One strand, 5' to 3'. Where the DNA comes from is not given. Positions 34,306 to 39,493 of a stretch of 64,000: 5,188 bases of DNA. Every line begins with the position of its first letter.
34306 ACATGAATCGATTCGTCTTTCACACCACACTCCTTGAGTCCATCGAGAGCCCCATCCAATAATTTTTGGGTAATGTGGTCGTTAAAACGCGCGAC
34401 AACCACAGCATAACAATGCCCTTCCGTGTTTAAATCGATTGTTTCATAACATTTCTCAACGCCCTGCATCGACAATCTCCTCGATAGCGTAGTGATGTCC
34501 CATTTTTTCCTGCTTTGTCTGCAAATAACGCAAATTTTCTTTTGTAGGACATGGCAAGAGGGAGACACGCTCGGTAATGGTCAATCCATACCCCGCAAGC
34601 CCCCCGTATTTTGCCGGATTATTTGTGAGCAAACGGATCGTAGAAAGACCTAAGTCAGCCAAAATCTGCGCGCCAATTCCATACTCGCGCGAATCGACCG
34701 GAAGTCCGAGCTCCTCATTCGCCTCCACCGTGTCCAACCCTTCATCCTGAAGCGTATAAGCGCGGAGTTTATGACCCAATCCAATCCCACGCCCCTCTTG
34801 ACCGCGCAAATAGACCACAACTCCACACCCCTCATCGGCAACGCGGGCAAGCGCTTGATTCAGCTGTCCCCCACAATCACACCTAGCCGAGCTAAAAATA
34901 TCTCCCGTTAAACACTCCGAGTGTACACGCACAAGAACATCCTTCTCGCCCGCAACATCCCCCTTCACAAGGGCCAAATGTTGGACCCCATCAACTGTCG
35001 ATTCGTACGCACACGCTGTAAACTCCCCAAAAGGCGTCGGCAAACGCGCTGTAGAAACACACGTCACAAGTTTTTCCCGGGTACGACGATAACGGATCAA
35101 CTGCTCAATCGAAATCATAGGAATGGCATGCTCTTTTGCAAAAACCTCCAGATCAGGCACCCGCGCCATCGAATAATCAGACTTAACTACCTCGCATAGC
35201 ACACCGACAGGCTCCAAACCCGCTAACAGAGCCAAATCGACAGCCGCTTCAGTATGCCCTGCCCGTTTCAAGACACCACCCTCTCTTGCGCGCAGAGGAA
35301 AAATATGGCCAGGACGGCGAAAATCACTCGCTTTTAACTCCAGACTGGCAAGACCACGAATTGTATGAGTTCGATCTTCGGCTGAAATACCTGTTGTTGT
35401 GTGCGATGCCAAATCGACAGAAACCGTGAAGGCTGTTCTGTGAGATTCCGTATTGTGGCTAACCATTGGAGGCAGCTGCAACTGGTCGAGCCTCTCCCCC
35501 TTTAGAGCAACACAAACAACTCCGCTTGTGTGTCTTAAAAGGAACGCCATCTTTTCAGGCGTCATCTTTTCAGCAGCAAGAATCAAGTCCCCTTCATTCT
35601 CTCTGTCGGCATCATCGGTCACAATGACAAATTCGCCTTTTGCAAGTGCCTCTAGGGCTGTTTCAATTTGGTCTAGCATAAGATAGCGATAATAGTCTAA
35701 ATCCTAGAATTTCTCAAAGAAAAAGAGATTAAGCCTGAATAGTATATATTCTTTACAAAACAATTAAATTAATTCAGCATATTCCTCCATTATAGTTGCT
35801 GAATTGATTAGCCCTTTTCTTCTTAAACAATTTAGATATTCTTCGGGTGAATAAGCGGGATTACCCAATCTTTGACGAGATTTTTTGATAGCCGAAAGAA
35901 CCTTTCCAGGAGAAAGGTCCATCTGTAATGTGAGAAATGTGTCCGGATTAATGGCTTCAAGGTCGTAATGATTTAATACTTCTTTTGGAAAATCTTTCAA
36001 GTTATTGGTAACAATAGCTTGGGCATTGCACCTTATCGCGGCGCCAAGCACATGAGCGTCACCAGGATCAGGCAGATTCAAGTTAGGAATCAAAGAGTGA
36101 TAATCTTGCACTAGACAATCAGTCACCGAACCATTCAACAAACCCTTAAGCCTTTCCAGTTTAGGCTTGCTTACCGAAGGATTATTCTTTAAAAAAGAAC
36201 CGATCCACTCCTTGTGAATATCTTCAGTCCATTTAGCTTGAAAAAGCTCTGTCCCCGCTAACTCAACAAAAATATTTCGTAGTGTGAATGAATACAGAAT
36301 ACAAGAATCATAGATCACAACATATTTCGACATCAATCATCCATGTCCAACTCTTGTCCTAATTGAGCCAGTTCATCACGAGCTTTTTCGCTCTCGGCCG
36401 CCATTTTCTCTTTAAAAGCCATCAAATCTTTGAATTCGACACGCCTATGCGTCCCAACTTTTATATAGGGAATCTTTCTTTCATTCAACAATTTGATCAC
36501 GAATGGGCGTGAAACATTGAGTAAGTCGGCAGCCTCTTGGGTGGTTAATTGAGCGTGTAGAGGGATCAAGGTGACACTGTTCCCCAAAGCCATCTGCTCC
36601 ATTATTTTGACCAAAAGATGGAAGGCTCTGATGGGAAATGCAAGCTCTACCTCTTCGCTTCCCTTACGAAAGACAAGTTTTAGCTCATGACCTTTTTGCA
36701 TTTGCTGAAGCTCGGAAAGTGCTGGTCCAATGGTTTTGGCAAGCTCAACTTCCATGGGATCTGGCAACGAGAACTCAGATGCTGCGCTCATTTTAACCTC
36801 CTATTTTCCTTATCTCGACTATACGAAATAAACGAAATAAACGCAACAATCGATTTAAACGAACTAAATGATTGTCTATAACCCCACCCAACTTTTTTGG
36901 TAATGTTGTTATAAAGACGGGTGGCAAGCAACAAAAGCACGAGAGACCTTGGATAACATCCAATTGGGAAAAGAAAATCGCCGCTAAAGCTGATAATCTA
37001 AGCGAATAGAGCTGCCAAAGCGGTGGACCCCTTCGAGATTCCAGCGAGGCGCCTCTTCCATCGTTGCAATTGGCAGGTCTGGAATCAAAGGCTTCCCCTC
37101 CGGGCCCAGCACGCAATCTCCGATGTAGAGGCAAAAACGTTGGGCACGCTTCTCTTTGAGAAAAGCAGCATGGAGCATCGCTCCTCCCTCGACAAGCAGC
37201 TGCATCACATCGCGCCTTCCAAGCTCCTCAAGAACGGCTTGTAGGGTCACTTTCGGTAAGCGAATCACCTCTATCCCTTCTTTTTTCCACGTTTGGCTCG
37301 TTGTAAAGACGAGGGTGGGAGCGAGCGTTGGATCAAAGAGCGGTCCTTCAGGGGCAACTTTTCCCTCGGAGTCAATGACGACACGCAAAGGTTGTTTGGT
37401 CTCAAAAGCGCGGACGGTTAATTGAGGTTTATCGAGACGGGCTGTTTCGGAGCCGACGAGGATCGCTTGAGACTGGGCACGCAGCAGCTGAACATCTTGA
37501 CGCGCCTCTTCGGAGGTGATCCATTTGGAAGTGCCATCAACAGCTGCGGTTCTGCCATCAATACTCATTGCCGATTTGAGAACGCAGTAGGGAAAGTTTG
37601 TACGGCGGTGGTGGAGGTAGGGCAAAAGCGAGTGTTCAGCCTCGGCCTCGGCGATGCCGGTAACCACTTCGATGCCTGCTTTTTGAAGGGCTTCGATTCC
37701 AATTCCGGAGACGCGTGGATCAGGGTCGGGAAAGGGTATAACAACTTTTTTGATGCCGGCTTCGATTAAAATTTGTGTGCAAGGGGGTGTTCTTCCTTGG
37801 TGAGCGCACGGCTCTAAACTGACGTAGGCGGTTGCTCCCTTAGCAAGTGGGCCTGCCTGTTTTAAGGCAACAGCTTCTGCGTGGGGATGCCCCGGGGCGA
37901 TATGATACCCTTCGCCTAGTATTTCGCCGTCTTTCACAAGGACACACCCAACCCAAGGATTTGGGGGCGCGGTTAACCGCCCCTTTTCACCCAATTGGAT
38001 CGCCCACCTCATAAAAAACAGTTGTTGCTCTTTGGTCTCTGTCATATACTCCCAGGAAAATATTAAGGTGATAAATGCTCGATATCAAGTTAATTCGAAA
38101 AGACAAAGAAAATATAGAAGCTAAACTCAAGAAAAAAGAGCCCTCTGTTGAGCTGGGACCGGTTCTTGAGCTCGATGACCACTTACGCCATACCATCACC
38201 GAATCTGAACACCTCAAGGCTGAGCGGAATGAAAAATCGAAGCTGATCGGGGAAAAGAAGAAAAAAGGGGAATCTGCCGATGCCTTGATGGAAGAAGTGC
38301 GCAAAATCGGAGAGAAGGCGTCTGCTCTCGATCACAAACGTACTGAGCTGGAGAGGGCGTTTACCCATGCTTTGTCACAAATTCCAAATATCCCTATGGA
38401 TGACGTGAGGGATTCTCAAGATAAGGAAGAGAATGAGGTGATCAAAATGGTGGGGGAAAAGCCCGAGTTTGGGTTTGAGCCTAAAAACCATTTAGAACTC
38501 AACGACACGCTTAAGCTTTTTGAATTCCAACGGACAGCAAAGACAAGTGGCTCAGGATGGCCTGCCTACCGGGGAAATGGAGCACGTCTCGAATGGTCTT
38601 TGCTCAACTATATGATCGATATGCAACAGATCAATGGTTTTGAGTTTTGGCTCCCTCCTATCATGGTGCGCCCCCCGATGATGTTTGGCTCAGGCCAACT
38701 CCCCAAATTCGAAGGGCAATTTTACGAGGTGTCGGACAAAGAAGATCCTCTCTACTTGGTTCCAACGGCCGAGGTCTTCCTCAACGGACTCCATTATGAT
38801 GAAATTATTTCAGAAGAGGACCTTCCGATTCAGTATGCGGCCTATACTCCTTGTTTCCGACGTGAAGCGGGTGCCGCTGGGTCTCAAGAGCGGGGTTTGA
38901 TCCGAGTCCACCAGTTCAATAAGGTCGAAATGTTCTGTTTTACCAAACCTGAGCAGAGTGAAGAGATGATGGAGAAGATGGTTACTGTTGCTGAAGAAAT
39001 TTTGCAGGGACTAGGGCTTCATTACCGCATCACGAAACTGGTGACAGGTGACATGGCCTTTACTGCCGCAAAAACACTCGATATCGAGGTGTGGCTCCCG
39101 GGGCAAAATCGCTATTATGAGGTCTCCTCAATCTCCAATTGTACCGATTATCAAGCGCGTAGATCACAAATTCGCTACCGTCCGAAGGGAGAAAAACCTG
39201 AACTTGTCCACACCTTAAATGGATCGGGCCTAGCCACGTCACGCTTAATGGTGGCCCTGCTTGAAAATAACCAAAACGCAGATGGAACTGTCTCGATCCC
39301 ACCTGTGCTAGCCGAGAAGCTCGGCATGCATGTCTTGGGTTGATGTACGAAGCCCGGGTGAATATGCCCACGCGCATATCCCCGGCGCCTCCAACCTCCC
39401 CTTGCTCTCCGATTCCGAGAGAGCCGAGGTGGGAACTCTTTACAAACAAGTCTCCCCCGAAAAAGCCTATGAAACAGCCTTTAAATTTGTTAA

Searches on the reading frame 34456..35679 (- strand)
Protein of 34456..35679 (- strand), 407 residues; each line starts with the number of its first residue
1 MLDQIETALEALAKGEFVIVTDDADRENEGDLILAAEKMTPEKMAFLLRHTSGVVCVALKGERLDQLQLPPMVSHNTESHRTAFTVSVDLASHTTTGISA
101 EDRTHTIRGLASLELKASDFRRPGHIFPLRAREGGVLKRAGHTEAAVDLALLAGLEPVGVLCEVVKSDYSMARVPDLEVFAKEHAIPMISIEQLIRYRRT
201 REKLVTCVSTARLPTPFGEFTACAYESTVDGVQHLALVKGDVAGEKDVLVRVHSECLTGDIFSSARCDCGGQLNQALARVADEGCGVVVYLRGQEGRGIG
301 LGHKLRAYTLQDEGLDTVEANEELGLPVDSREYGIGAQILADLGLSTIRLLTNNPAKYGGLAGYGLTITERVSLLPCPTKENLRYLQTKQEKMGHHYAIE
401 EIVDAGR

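Call 58: search_protein_families(library=ncbifam, proteins=[window:34456-35679:-], max_evalue=1e-10)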
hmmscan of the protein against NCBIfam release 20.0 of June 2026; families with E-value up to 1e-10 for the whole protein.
window:34456-35679:- (407 aa): 11 families
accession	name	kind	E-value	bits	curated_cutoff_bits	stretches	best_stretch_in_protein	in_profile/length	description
NF006803.0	PRK09311.1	equivalog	2.2e-195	649.3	569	1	1-399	8-406/417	bifunctional 3,4-dihydroxy-2-butanone-4-phosphate synthase/GTP cyclohydrolase II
NF006806.0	PRK09319.1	equivalog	1.5e-172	575.1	764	1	2-397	11-409/561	bifunctional 3,4-dihydroxy-2-butanone-4-phosphate synthase/GTP cyclohydrolase II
NF010626.1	PRK14019.1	equivalog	1.2e-111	373.2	513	1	2-371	2-360/364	bifunctional 3,4-dihydroxy-2-butanone-4-phosphate synthase/GTP cyclohydrolase II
NF006805.0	PRK09318.1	equivalog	4.1e-97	325.6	486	1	10-401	6-384/387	bifunctional 3,4-dihydroxy-2-butanone-4-phosphate synthase/GTP cyclohydrolase II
NF006804.0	PRK09314.1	equivalog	1.5e-89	300.5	432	1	2-293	3-286/339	bifunctional 3,4-dihydroxy-2-butanone 4-phosphate synthase/GTP cyclohydrolase II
NF009132.0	PRK12485.1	equivalog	2.2e-87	293.5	693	1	2-372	3-365/369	bifunctional 3,4-dihydroxy-2-butanone-4-phosphate synthase/GTP cyclohydrolase II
TIGR00506.1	ribB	equivalog_domain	1.2e-76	256.8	177.45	1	1-198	1-204/204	3,4-dihydroxy-2-butanone-4-phosphate synthase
TIGR00505.1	ribA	equivalog_domain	2e-73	246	205.85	1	208-396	3-190/191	GTP cyclohydrolase II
NF001591.0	PRK00393.1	subfamily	1.9e-71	239.5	148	1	206-398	5-195/199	GTP cyclohydrolase II RibA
NF006456.0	PRK08815.1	equivalog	9.6e-54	183.1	464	1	145-403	123-371/376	GTP cyclohydrolase II RibA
NF004437.0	PRK05773.1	equivalog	9.8e-22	77.3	262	1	4-194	2-213/219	3,4-dihydroxy-2-butanone 4-phosphate synthase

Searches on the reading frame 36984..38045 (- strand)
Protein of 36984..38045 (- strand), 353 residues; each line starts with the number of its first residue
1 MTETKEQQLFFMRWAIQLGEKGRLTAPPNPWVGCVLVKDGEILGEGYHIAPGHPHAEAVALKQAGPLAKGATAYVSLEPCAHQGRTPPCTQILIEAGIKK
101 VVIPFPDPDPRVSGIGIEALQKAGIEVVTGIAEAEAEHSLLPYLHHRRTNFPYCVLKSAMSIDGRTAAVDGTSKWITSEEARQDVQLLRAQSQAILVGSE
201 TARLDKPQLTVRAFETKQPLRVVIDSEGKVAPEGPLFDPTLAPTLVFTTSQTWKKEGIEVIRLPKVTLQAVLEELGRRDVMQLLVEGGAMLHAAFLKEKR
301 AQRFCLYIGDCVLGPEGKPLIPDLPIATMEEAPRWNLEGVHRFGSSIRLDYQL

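Call 58: search_protein_families(library=ncbifam, proteins=[window:36984-38045:-], max_evalue=1e-10)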
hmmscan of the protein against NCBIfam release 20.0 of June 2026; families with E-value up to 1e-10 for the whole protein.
window:36984-38045:- (353 aa): 4 families
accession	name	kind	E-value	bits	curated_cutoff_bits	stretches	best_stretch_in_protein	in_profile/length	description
TIGR00326.1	eubact_ribD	equivalog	3.2e-107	358.7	156.35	1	12-347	1-340/343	bifunctional diaminohydroxyphosphoribosylaminopyrimidine deaminase/5-amino-6-(5-phosphoribosylamino)uracil reductase RibD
NF008052.0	PRK10786.1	equivalog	7.2e-92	307.9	500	1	8-350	3-363/367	bifunctional diaminohydroxyphosphoribosylaminopyrimidine deaminase/5-amino-6-(5-phosphoribosylamino)uracil reductase RibD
TIGR00227.1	ribD_Cterm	domain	5e-48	163.5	150.15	1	151-352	2-215/216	riboflavin-specific deaminase C-terminal domain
TIGR01508.1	rib_reduct_arch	equivalog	5.5e-28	97.6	186.45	1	152-352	1-209/210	2,5-diamino-6-(ribosylamino)-4(3H)-pyrimidinone 5'-phosphate reductase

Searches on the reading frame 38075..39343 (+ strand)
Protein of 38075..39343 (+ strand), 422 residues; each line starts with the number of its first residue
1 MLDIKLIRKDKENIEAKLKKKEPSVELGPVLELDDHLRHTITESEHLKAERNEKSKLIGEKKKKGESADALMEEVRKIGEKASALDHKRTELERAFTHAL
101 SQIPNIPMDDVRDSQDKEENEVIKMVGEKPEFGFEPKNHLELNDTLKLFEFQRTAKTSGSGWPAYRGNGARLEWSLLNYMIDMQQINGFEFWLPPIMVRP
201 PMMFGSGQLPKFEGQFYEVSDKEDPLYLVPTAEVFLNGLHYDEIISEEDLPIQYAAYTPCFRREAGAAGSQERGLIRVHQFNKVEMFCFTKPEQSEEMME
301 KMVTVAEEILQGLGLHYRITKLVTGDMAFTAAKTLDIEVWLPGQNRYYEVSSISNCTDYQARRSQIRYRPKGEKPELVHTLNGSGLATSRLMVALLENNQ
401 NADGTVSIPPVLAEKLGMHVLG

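Call 58: search_protein_families(library=ncbifam, proteins=[window:38075-39343:+], max_evalue=1e-10)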
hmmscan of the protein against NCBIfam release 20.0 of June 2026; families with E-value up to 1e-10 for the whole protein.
window:38075-39343:+ (422 aa): 3 families
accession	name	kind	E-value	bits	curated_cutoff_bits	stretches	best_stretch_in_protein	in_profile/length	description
TIGR00414.1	serS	equivalog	1.1e-141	472.6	301.65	1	1-414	1-416/418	serine--tRNA ligase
TIGR00418.1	thrS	equivalog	1.6e-15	57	383.65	1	137-324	171-353/565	threonine--tRNA ligase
NF003211.1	PRK04173.1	equivalog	3.8e-11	42.5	312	1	220-362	157-299/454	glycine--tRNA ligase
